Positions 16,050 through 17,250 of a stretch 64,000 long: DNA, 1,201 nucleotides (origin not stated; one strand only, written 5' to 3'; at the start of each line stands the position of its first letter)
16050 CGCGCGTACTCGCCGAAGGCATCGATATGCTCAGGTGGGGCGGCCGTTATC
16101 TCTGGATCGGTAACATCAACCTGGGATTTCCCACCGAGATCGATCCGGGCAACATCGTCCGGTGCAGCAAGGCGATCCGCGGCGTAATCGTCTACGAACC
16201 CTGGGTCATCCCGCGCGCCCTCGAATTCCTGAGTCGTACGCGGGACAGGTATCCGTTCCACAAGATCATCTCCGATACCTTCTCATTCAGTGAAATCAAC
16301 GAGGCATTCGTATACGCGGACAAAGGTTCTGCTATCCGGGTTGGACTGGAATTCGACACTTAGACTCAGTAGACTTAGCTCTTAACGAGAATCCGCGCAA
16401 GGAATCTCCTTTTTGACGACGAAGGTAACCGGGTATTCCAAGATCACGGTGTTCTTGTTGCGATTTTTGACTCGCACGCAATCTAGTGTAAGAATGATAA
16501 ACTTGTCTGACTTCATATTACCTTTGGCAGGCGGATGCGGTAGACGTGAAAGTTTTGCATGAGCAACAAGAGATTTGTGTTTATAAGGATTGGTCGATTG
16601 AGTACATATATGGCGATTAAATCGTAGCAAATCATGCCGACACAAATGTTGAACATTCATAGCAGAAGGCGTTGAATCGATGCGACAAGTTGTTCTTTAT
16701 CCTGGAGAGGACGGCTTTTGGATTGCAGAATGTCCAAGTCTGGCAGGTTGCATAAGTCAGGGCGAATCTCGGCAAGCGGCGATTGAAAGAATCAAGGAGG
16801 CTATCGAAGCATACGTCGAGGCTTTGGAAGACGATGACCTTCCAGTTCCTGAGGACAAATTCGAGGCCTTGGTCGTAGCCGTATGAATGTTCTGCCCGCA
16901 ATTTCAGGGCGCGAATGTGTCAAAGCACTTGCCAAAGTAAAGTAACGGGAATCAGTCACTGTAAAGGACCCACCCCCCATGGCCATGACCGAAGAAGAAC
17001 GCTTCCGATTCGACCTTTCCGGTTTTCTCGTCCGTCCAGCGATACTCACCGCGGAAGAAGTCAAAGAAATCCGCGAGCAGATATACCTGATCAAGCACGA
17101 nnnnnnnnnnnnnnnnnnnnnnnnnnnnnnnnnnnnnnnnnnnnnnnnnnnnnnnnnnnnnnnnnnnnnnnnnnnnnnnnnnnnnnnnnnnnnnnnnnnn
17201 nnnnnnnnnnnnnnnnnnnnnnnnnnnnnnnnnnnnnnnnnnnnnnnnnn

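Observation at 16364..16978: Low-GC islet with intact HicB antitoxin and a 20-codon HicA toxin stump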

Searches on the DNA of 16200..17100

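Call 30: search_rna_families(source=window, start=16200, end=17100, threshold=evalue, max_evalue=1)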
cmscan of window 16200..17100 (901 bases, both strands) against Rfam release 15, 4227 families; matches with E-value up to 1: 0.
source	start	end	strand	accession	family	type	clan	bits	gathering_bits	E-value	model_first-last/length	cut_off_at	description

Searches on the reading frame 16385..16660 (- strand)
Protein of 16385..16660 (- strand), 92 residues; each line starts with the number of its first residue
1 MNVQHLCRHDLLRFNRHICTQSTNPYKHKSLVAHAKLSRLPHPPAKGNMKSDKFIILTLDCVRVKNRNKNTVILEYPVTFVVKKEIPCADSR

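Call 5: search_protein_families(library=ncbifam, proteins=[window:16385-16660:-], max_evalue=1)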
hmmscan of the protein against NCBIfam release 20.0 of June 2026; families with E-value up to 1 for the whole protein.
seq(92 aa): 0 families

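Call 6: search_protein_families(library=pfam, proteins=[window:16385-16660:-], max_evalue=1)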
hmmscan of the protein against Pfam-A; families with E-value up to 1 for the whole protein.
seq(92 aa): 0 families

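Call 43: search_protein_representatives(protein=window:16385-16660:-)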
Query: 92 residues. Proteins with E-value up to 0.001 (for the whole library): 1; up to 1e-10: 1; up to 1e-30: 1. The best 1 are listed.
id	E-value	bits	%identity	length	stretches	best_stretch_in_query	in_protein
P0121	2.6e-34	133.0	74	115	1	11-92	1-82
